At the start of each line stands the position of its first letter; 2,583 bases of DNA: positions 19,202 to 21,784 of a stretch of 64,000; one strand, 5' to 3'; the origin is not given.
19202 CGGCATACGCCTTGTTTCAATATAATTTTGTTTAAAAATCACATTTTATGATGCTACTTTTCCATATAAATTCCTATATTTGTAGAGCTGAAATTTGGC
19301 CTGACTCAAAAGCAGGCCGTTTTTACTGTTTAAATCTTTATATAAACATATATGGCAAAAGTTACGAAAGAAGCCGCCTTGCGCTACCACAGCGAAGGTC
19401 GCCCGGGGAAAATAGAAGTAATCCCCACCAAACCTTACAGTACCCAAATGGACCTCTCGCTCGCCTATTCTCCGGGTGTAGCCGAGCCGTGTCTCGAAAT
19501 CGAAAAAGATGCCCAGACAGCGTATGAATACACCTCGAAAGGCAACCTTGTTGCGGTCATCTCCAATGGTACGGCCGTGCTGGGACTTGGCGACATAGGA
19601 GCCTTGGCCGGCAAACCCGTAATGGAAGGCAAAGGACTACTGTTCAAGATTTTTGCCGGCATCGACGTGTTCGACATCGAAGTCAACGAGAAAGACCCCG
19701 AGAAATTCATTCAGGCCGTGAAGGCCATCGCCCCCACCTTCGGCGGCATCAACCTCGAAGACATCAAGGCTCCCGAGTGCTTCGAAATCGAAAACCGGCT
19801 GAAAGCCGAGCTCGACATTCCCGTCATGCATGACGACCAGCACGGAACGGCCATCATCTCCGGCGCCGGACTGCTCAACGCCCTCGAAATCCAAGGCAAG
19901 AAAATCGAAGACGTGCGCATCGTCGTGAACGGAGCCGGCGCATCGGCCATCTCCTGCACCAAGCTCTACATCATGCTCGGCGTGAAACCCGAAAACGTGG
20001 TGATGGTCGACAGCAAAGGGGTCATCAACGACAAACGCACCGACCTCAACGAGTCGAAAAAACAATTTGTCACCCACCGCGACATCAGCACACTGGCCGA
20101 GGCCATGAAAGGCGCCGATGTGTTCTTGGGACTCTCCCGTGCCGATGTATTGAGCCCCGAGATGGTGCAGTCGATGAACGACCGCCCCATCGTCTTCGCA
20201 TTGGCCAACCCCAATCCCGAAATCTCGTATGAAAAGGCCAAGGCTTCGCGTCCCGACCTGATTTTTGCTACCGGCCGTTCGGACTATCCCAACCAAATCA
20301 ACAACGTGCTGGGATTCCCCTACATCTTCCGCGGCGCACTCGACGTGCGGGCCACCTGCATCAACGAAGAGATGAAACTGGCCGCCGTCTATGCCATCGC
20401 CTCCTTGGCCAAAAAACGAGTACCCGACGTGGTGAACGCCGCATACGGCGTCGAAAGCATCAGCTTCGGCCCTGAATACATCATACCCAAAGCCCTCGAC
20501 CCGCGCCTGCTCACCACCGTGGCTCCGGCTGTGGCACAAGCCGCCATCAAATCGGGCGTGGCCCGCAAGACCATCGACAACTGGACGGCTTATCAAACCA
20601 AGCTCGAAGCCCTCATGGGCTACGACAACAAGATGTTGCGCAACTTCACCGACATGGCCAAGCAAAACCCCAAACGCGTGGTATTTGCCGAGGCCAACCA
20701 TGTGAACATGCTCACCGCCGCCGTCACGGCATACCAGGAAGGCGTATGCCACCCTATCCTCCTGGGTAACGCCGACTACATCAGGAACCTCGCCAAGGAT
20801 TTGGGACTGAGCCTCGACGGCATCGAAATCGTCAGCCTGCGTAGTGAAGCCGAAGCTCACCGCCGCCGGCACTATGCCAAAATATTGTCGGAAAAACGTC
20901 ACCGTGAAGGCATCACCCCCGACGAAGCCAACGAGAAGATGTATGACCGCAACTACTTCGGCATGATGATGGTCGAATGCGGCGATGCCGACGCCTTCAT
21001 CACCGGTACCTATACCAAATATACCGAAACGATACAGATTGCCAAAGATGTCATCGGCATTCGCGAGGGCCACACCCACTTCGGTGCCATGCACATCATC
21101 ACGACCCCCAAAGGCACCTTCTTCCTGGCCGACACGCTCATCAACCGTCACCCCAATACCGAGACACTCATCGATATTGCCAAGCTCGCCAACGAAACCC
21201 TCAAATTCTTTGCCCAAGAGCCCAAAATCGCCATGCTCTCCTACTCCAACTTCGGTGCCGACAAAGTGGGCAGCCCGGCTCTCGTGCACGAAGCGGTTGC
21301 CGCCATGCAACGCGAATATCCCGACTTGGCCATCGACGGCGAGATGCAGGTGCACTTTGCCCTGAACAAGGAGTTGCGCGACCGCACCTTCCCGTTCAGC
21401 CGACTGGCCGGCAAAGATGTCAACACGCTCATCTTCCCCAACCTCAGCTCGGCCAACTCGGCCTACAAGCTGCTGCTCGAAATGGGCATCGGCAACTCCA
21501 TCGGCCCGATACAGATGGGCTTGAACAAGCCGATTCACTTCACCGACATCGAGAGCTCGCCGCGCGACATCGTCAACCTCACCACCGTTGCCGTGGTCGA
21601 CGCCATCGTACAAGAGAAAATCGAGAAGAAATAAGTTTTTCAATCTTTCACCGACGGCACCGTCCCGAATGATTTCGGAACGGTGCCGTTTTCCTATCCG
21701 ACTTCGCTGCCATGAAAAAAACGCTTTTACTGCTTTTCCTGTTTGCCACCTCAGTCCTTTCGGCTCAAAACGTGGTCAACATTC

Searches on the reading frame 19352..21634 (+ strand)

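Call 90: search_protein_families(library=pfam, proteins=[window:19352-21634:+], max_evalue=0.001)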
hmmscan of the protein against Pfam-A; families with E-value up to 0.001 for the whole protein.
window:19352-21634:+ (760 aa): 3 families
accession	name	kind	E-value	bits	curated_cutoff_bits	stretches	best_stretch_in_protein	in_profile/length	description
PF01515.24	PTA_PTB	-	4e-78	263.5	24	1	430-747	4-318/319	Phosphate acetyl/butaryl transferase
PF00390.24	malic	-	1.3e-32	113.5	23.1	2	19-114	2-118/182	Malic enzyme, N-terminal domain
PF03949.21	Malic_M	-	8.1e-23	81.5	23.5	1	165-357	3-229/258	Malic enzyme, NAD binding domain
